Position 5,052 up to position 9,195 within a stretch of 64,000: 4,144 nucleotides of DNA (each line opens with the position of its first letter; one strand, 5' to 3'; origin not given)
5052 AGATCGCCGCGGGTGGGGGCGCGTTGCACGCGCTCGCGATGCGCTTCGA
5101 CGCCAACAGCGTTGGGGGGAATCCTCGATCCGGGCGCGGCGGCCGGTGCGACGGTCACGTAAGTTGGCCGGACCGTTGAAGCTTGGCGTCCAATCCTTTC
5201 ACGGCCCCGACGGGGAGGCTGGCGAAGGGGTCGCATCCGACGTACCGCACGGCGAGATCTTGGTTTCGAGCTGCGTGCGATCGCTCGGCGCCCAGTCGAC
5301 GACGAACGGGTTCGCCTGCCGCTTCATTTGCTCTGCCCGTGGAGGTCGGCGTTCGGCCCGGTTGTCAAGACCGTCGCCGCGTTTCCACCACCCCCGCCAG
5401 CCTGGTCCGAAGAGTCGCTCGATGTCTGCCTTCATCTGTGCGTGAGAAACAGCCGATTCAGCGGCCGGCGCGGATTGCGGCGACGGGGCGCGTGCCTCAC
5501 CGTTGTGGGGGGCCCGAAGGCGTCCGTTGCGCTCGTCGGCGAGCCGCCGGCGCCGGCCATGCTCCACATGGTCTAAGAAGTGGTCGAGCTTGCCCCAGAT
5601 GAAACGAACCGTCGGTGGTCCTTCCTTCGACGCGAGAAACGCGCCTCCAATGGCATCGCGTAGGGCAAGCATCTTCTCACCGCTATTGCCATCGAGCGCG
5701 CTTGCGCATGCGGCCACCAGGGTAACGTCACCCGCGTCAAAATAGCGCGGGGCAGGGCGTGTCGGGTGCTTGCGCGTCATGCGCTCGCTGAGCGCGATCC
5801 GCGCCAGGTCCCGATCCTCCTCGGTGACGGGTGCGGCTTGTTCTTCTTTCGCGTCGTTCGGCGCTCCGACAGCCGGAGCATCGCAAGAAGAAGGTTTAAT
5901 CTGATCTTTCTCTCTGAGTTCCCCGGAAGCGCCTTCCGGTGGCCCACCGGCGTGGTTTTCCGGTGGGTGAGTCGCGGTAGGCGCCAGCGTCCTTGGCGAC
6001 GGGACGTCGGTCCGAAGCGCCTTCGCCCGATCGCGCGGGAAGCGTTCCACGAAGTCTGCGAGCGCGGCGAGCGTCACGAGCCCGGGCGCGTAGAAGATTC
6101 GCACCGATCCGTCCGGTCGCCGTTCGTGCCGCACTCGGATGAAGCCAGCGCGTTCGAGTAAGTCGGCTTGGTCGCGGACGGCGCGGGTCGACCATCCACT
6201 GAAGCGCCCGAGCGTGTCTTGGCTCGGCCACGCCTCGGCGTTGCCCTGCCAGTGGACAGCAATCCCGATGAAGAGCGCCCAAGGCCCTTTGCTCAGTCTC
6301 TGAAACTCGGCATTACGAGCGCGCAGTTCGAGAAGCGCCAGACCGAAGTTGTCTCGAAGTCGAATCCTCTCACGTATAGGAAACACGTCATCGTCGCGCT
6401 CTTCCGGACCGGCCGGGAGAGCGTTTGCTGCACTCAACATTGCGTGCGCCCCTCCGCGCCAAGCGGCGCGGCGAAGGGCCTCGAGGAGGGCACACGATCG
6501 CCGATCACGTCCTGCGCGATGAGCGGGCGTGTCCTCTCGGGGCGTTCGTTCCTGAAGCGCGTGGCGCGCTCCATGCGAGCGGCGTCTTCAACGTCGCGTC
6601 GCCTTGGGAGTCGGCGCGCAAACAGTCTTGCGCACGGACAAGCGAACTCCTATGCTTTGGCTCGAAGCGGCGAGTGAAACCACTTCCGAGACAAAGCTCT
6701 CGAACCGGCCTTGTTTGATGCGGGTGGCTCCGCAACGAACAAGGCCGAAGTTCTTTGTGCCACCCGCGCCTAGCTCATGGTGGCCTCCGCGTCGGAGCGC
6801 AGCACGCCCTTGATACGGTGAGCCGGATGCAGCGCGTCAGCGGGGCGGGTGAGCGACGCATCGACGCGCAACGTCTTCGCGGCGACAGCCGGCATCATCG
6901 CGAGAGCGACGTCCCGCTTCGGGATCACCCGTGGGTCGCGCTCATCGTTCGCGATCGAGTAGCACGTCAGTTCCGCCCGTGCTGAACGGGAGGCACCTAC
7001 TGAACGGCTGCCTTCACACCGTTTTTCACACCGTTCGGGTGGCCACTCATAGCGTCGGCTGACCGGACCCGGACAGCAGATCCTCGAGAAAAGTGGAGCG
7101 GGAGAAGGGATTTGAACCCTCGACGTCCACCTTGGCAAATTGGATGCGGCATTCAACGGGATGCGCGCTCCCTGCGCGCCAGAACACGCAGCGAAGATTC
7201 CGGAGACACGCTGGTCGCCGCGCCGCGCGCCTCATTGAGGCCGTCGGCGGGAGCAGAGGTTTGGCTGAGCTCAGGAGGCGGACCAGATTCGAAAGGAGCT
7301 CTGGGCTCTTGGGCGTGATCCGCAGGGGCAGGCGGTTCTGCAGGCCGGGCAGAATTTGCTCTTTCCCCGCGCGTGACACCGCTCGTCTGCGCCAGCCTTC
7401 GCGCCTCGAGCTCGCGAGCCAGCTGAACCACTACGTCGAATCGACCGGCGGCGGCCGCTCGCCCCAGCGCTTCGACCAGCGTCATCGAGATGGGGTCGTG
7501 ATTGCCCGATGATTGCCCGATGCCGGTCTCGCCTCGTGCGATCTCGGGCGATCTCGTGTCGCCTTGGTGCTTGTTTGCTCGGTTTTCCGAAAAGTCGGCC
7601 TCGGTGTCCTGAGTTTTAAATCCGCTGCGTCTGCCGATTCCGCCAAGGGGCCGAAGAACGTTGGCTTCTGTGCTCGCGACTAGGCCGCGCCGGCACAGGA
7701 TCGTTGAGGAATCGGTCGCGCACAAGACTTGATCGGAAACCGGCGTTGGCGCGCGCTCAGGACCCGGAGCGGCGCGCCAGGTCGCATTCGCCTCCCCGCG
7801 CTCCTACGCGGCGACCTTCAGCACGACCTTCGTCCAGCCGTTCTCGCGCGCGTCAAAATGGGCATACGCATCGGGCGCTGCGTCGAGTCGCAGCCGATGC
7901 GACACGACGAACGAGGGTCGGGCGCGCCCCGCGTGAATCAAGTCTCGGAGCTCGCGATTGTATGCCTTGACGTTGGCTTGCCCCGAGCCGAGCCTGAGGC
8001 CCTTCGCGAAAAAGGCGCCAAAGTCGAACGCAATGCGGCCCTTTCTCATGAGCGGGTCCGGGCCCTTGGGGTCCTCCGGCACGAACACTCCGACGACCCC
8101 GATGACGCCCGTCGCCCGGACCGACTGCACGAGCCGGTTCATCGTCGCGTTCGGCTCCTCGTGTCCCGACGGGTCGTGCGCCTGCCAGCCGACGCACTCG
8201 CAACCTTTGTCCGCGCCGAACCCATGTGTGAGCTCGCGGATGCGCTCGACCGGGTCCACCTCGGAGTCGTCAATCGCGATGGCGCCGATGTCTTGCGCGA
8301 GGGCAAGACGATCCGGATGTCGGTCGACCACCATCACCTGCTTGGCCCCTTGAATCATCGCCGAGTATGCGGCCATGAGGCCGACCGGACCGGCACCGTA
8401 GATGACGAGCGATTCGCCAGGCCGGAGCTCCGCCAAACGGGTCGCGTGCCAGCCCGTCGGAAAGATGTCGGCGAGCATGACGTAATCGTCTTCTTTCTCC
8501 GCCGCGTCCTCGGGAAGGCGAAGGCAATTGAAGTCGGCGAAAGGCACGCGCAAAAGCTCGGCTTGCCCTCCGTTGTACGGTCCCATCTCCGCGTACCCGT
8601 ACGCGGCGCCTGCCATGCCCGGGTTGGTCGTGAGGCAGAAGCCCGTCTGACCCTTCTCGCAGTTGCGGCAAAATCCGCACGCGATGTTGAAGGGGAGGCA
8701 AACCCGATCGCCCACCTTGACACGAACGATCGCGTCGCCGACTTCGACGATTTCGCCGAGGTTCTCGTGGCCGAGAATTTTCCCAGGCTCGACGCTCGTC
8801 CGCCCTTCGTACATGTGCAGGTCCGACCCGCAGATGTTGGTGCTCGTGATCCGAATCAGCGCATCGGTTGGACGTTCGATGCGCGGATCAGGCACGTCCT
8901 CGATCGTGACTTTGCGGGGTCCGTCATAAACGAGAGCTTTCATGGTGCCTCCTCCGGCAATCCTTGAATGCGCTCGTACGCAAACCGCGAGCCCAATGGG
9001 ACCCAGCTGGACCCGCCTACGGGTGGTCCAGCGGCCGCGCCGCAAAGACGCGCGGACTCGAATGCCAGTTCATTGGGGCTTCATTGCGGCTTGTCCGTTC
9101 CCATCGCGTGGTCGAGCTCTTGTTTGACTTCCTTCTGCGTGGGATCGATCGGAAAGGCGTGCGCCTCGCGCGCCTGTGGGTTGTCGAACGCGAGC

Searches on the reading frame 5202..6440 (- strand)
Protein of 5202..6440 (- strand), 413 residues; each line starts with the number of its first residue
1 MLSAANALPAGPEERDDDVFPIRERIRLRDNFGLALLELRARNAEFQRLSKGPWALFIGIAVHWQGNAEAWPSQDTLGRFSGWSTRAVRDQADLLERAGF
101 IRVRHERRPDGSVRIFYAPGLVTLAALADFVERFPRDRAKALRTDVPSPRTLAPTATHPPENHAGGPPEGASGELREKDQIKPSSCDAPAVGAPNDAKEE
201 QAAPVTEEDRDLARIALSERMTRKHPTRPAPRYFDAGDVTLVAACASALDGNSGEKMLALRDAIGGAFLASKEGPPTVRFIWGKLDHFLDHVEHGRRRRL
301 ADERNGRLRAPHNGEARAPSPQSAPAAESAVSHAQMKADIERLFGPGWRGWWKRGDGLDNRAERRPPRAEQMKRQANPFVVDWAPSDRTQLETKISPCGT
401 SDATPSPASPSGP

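Call 23: search_protein_families(library=pfam, proteins=[window:5202-6440:-], max_evalue=0.01)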
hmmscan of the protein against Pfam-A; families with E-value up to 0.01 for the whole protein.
window:5202-6440:- (413 aa): 1 family
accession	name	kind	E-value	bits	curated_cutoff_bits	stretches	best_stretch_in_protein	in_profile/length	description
PF13730.12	HTH_36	-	0.00034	20.8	25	1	55-101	9-55/55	Helix-turn-helix domain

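Call 76: search_protein_families(library=padloc, proteins=[window:5202-6440:-], max_evalue=0.001)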
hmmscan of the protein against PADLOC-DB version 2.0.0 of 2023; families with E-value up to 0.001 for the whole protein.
window:5202-6440:- (413 aa): 0 families

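Call 94: find_homologous_proteins(query=window:5202-6440:-, max_evalue=0.00001)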
Query window:5202-6440:- (413 aa): 98 proteins with E <= 0.00001 among 8000 candidates.
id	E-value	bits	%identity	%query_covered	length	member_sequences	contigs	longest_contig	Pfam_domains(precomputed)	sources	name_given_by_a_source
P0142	3.4e-210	716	93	85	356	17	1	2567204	-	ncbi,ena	-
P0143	2.6e-205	700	90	85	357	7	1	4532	PF13730.13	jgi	jgi:hypothetical protein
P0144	1.7e-171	589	87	74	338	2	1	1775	PF13730.13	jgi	jgi:hypothetical protein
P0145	1.9e-166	572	77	85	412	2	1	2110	PF13730.13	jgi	-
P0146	1.6e-164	566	76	83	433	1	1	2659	PF13730.13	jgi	jgi:hypothetical protein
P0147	1.9e-147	510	68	85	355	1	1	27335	PF13730.13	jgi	jgi:hypothetical protein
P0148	4.5e-143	495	68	84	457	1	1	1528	PF13730.13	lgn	-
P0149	6.8e-142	491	67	85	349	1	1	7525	PF13730.13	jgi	jgi:hypothetical protein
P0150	9.3e-137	474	66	85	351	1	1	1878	-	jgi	jgi:hypothetical protein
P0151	7.0e-136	472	68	85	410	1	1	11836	-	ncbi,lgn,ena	-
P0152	2.5e-135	470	64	85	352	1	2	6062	-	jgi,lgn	jgi:hypothetical protein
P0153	7.3e-135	468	63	85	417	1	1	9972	-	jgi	jgi:hypothetical protein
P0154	1.5e-134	467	71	76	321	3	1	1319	-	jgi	jgi:hypothetical protein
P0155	5.0e-134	465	63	85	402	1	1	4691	-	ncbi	-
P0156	5.4e-134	465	65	84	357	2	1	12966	PF13730.13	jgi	jgi:hypothetical protein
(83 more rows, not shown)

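Call 95: find_encoding_contigs(protein=P0142, flank=10000, max_places=2)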
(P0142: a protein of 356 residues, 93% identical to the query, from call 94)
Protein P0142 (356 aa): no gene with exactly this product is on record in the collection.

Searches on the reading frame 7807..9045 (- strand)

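Call 23: search_protein_families(library=pfam, proteins=[window:7807-9045:-], max_evalue=0.01)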
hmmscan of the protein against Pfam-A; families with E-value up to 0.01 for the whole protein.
window:7807-9045:- (413 aa): 6 families
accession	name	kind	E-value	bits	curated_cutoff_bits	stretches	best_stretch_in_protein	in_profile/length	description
PF08240.17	ADH_N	-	1.9e-23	83.1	23.5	1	59-177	2-102/104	Alcohol dehydrogenase GroES-like domain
PF00107.32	ADH_zinc_N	-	3.7e-16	59.7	31.8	1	220-336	1-106/129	Zinc-binding dehydrogenase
PF16912.11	Glu_dehyd_C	-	2.3e-08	34.2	34.9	1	206-397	28-201/211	Glucose dehydrogenase C-terminus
PF01262.27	AlaDh_PNT_C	-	0.0039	17.1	23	1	207-256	26-74/214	Alanine dehydrogenase/PNT, C-terminal domain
PF07992.20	Pyr_redox_2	-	0.0052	16.7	26.1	1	206-259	138-191/291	Pyridine nucleotide-disulphide oxidoreductase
PF03486.20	HI0933_like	-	0.0079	16.1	50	0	213-243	3-32/244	HI0933-like protein Rossmann domain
